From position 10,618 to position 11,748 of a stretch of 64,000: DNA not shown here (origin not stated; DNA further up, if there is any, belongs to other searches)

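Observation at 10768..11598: RNA polymerase alpha subunit lacks the C-terminal domain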

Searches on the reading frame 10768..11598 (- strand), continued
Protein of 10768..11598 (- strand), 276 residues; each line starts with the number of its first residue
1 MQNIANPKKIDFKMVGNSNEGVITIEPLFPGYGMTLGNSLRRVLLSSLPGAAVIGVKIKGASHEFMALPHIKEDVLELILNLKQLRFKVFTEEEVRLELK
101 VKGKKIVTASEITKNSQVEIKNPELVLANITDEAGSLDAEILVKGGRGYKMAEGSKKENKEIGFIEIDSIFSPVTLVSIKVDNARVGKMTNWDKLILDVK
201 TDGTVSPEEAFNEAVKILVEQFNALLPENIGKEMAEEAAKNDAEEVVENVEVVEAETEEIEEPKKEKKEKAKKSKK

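Call 76: find_encoding_contigs(protein=P0017, flank=600, max_places=1)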
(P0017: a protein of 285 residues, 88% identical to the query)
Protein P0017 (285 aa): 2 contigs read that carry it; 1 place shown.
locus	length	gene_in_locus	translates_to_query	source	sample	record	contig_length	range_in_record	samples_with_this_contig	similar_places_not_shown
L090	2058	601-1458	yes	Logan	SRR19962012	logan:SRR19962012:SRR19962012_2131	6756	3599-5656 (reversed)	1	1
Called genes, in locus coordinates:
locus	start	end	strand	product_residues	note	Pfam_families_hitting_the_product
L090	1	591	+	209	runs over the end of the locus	PF00163:Ribosomal_S4, PF01479:S4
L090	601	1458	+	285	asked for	PF01193:RNA_pol_L, PF13656:RNA_pol_L_2 (faint), PF01000:RNA_pol_A_bac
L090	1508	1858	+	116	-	PF01196:Ribosomal_L17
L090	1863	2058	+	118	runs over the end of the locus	PF00572:Ribosomal_L13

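Call 77: find_encoding_contigs(protein=P0006, flank=600, max_places=1)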
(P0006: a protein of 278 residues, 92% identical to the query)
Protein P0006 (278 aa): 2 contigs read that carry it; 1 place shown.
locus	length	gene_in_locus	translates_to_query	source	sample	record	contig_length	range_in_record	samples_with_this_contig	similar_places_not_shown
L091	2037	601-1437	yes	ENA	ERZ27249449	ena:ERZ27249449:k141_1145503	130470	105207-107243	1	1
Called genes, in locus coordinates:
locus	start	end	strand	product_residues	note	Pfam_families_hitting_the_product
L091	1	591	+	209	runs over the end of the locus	PF00163:Ribosomal_S4, PF01479:S4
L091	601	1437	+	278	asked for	PF01193:RNA_pol_L, PF01000:RNA_pol_A_bac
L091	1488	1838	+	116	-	PF01196:Ribosomal_L17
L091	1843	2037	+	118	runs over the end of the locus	PF00572:Ribosomal_L13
